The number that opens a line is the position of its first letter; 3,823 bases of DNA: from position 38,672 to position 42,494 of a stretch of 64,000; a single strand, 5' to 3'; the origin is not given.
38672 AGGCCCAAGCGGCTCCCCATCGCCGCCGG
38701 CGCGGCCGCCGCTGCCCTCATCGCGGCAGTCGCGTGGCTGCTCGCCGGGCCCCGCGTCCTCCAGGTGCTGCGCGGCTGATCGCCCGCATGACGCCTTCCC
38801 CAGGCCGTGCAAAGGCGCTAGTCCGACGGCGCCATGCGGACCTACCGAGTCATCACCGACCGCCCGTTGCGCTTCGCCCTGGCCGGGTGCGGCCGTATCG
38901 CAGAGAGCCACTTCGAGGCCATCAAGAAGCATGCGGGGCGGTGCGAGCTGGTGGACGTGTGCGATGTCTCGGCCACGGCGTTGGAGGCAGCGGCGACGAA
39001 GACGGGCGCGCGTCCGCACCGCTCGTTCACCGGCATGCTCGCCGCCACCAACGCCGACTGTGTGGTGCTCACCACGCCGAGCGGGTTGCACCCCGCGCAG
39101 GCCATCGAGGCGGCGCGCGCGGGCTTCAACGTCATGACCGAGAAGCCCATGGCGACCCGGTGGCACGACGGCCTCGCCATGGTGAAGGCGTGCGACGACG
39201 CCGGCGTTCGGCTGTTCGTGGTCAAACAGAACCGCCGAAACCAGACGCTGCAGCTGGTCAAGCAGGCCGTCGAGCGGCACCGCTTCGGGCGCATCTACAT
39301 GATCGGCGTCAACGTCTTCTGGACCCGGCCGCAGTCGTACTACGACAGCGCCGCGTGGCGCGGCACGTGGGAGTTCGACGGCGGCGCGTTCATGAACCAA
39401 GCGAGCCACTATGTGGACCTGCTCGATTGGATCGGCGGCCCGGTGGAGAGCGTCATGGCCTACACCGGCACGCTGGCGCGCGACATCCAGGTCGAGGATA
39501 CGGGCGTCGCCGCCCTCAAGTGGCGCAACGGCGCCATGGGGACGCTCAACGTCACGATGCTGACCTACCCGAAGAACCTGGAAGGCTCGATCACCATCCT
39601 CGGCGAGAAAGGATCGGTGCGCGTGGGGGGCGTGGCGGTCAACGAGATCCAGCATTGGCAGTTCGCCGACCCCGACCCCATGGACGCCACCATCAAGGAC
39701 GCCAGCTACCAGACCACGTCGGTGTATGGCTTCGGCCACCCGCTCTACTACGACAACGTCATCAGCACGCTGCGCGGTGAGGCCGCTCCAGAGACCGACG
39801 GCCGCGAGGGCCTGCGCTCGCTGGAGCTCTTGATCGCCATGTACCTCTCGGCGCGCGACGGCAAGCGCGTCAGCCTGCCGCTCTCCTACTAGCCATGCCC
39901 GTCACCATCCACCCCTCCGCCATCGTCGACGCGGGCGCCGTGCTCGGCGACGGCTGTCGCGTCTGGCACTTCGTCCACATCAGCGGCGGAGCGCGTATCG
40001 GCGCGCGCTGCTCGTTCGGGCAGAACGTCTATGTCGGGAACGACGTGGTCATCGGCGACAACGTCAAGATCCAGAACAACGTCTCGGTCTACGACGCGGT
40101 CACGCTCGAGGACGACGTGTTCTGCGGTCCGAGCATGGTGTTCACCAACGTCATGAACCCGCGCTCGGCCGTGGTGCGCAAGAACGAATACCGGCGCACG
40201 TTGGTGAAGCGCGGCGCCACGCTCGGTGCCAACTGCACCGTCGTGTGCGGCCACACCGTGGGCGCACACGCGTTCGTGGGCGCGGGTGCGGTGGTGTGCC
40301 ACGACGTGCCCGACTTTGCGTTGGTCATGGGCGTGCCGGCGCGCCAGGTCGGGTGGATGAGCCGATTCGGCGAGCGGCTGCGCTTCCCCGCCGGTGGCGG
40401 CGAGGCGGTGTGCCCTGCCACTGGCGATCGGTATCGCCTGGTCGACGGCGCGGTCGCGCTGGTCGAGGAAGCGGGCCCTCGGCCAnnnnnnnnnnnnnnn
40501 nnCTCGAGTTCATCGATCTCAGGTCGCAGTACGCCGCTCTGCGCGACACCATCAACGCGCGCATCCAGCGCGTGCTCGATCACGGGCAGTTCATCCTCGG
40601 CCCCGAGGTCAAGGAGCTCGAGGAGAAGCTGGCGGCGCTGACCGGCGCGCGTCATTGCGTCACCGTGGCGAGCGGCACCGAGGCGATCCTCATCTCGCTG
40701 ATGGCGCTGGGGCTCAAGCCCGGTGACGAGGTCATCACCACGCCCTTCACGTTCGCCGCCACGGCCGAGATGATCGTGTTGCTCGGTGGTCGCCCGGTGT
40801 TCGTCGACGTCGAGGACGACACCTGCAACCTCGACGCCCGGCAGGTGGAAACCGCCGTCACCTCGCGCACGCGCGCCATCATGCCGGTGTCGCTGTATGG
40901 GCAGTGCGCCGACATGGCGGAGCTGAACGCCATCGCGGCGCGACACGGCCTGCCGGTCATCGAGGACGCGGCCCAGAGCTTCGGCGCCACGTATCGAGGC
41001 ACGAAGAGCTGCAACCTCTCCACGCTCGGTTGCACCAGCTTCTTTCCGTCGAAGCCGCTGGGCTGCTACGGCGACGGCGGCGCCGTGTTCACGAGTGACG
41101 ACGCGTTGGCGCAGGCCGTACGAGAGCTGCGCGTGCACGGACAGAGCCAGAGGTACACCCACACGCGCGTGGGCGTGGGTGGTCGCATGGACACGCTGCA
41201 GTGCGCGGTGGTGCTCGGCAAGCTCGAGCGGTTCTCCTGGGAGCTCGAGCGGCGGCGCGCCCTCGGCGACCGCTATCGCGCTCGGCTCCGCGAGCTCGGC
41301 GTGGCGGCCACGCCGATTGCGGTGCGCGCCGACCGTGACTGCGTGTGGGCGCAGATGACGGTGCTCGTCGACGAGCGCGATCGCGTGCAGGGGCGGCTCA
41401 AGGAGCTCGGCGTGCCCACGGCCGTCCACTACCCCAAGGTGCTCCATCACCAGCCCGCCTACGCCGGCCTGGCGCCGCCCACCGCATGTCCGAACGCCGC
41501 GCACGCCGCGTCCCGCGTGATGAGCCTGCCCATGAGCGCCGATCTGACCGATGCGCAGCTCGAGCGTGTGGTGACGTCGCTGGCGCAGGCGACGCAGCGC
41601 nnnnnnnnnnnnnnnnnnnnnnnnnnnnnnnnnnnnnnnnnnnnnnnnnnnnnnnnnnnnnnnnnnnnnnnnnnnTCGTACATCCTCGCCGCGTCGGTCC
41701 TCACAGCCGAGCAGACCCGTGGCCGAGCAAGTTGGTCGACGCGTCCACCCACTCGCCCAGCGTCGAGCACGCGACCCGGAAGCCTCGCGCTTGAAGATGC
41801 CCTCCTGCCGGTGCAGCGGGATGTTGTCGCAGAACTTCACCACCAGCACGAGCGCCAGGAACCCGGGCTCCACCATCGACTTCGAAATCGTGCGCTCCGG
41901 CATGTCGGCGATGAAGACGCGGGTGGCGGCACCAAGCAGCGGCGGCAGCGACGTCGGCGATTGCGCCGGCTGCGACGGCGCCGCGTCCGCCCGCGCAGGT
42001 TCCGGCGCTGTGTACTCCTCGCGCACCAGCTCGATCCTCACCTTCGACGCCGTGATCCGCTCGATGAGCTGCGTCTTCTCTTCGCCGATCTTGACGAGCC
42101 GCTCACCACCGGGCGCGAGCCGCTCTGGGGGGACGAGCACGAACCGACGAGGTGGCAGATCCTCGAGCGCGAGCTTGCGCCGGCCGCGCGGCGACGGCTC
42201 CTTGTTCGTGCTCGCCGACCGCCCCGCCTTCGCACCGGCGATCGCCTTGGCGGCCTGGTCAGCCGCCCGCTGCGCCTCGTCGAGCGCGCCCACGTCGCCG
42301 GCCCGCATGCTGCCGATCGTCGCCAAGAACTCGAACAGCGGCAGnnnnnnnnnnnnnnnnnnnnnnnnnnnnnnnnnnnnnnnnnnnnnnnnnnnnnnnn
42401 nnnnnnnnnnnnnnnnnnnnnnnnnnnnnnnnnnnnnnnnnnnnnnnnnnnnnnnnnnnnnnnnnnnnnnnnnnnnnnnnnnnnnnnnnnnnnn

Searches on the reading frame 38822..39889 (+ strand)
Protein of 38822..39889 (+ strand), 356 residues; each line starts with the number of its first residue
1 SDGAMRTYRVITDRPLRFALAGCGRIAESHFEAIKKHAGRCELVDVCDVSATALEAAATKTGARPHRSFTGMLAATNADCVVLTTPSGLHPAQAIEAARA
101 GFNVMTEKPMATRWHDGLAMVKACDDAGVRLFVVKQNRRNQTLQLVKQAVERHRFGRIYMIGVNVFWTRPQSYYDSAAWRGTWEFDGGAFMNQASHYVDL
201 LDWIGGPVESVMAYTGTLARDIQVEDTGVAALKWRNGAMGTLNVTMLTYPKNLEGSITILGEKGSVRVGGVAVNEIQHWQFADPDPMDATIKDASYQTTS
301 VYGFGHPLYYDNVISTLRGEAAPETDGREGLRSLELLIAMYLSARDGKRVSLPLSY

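Call 24: search_protein_families(library=pfam, proteins=[window:38822-39889:+], max_evalue=0.001)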
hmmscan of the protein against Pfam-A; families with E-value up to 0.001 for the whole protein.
window:38822-39889:+ (356 aa): 4 families
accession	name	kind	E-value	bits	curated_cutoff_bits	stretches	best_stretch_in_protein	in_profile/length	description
PF02894.22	GFO_IDH_MocA_C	-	2.4e-42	145.6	22.9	1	147-352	1-218/218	Oxidoreductase family, C-terminal alpha/beta domain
PF22725.1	GFO_IDH_MocA_C3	-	7.4e-29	100.7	27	1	144-267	2-124/124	GFO/IDH/MocA C-terminal domain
PF01408.29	GFO_IDH_MocA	-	4.9e-23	82.5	24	1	16-133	1-118/120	Oxidoreductase family, NAD-binding Rossmann fold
PF03447.22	NAD_binding_3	-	3.4e-05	25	24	1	22-111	1-92/116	Homoserine dehydrogenase, NAD binding domain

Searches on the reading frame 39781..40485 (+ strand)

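Call 24: search_protein_families(library=pfam, proteins=[window:39781-40485:+], max_evalue=0.001)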
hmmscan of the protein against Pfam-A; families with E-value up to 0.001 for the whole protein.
window:39781-40485:+ (235 aa): 4 families
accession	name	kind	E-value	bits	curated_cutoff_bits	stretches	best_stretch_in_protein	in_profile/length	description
PF00132.30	Hexapep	-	5.1e-17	61.2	27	3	52-87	1-36/36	Bacterial transferase hexapeptide (six repeats)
PF25084.1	LbH_EIF2B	-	6e-08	33.1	54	1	52-134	9-89/105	EIF2B subunit epsilon LbH domain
PF14602.12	Hexapep_2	-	6.4e-07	29.4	27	1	71-104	2-33/34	Hexapeptide repeat of succinyl-transferase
PF25087.1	GMPPB_C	-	0.00051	20.1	39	1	65-106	5-46/110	GMPPB C-terminal domain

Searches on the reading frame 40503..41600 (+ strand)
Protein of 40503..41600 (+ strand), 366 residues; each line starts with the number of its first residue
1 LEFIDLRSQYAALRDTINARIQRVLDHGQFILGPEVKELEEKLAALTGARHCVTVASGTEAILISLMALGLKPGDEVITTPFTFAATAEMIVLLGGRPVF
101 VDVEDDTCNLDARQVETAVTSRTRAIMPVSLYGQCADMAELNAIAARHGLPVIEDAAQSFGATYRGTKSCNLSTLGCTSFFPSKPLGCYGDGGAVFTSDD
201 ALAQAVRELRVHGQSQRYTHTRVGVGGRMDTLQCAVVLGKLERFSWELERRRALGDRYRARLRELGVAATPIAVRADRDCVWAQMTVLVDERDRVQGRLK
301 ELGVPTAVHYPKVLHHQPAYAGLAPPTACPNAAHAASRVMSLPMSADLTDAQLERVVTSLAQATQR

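Call 75: search_protein_families(library=pfam, proteins=[window:40503-41600:+], max_evalue=0.01)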
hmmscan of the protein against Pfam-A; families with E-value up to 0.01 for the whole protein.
window:40503-41600:+ (366 aa): 5 families
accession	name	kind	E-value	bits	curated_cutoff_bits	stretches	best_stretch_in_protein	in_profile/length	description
PF01041.23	DegT_DnrJ_EryC1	-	1.3e-121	406.6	19.8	1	14-360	4-359/360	DegT/DnrJ/EryC1/StrS aminotransferase family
PF00155.27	Aminotran_1_2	-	2e-11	44.2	19.7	1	36-213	44-248/361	Aminotransferase class I and II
PF01212.27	Beta_elim_lyase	-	7.9e-11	42.2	27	1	33-217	31-231/288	Beta-eliminating lyase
PF01053.26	Cys_Met_Meta_PP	-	4.8e-10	39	27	1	34-158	52-176/381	Cys/Met metabolism PLP-dependent enzyme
PF00266.25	Aminotran_5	-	1.1e-06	28.3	21.5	1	34-202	43-218/371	Aminotransferase class-V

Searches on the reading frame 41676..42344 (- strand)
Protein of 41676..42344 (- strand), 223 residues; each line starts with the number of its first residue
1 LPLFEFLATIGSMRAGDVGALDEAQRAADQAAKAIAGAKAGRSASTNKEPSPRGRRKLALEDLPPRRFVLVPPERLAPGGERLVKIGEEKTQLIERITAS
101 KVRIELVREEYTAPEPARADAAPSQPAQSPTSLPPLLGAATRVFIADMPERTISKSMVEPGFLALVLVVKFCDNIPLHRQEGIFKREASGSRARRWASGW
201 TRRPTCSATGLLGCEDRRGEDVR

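Call 24: search_protein_families(library=pfam, proteins=[window:41676-42344:-], max_evalue=0.001)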
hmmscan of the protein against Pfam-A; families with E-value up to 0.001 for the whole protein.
window:41676-42344:- (223 aa): 1 family
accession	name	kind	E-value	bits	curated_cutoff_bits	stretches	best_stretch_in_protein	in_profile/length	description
PF03050.20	DDE_Tnp_IS66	-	4.8e-06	26.6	23.1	1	155-203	1-48/284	Transposase IS66 family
